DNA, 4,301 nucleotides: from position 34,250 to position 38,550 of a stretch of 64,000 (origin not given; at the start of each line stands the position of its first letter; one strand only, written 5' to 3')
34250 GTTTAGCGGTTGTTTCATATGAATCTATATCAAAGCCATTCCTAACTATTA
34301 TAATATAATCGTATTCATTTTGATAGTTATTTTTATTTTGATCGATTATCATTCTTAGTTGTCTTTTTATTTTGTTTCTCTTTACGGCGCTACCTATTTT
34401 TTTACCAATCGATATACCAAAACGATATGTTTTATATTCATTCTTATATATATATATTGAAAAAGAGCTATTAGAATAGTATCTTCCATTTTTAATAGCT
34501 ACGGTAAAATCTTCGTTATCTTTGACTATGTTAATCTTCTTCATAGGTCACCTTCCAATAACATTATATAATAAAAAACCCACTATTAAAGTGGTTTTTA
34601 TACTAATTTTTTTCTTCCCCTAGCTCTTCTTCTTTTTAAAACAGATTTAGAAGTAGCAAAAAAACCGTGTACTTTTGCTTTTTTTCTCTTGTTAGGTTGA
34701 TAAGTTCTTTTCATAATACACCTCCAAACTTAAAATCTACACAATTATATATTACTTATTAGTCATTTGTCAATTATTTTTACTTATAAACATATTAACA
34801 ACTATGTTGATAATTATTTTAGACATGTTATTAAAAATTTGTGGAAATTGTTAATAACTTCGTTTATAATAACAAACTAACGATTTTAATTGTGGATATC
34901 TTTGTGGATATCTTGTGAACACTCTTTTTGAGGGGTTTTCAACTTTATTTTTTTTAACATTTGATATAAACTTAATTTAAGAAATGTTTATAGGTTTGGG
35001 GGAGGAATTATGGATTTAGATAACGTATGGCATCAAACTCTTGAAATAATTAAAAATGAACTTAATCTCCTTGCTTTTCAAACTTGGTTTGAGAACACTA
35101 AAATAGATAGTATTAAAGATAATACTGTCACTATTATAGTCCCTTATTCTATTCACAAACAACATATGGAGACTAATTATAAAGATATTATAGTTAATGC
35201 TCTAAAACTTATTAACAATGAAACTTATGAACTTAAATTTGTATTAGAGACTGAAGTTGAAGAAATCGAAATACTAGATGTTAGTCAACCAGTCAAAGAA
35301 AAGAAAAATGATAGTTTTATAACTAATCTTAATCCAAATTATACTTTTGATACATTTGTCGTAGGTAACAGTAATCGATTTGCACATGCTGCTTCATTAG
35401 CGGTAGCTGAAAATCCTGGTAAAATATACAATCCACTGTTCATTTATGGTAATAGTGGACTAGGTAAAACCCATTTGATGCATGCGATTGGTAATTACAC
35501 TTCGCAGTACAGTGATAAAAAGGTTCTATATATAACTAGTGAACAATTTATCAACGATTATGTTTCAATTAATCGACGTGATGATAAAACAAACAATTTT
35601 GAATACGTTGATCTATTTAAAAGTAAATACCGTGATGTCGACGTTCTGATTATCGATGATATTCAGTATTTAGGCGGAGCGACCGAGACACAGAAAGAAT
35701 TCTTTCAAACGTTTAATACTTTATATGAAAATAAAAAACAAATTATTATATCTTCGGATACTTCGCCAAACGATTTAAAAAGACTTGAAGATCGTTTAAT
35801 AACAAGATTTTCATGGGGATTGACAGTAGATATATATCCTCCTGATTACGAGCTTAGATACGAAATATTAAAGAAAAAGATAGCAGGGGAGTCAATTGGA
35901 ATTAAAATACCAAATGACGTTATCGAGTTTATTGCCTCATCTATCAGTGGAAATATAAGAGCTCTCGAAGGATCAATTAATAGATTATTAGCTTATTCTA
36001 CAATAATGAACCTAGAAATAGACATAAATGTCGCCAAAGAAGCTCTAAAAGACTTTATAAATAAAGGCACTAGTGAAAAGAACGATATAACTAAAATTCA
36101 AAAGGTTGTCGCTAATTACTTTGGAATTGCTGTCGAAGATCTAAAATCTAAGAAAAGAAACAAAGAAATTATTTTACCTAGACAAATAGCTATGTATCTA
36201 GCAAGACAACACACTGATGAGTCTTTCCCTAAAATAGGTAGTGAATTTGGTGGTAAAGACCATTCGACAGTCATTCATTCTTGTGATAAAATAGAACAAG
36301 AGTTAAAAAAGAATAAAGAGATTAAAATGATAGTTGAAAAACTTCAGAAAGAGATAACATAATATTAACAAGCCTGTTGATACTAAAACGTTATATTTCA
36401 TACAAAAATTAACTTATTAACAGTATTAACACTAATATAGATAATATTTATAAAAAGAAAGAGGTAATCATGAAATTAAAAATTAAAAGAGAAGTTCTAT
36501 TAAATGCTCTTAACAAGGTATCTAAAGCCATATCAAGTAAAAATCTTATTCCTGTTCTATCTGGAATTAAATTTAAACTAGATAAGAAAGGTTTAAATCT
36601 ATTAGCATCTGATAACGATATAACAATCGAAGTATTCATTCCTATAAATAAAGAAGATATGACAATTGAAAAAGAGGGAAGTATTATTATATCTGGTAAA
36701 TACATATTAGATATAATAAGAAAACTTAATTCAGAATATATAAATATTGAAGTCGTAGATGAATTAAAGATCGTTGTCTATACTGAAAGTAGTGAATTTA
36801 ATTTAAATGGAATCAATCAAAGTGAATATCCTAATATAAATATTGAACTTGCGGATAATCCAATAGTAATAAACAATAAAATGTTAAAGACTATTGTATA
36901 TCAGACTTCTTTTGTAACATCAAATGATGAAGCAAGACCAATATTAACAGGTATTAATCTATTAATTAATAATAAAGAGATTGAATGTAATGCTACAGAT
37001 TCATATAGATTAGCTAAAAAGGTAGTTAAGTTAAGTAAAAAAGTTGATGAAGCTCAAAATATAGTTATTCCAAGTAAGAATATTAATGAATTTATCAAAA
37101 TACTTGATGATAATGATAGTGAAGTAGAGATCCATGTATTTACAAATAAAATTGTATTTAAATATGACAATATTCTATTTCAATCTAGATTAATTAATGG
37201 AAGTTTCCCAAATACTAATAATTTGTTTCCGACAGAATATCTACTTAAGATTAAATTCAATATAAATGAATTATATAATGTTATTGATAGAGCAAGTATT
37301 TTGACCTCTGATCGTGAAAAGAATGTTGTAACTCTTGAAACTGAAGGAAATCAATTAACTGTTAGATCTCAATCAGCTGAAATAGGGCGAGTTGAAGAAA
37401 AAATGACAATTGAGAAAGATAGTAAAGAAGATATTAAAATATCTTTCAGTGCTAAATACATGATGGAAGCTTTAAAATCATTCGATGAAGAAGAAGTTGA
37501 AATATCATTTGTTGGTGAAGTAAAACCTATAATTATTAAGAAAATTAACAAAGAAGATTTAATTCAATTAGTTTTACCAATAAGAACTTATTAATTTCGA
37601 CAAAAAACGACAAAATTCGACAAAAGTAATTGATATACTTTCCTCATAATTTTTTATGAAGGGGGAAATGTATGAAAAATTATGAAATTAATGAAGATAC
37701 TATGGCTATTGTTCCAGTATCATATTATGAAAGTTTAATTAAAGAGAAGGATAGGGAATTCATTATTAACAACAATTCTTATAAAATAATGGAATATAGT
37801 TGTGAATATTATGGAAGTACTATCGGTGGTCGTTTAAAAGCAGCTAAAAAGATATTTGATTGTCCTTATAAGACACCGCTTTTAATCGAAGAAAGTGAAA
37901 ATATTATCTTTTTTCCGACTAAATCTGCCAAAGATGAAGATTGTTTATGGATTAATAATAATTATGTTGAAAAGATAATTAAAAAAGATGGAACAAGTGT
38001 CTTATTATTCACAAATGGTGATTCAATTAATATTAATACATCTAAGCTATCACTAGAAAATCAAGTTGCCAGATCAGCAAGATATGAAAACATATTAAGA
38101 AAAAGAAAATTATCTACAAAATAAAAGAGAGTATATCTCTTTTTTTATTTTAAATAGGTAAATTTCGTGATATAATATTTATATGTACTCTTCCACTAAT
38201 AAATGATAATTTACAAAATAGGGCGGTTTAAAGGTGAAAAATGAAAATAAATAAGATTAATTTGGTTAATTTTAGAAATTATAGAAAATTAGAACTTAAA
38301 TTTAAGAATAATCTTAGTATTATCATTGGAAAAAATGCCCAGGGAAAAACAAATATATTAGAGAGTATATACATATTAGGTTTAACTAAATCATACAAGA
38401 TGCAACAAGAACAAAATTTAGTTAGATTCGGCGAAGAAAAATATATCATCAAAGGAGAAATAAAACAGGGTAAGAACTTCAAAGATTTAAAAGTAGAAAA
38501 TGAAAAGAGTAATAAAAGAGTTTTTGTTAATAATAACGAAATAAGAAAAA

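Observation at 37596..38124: ComK-family homolog between dnaN and recF preceded by three helically phased direct repeats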

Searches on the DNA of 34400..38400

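Call 40: search_rna_families(source=window, start=34400, end=38400, threshold=evalue, max_evalue=1)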
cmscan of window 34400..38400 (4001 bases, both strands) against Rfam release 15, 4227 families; matches with E-value up to 1: 1.
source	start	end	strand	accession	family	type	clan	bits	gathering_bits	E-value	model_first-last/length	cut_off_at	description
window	34570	34683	-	RF01859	Phe_leader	Cis-reg; leader;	-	28.9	55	0.064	1-125/125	no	Phenylalanine leader peptide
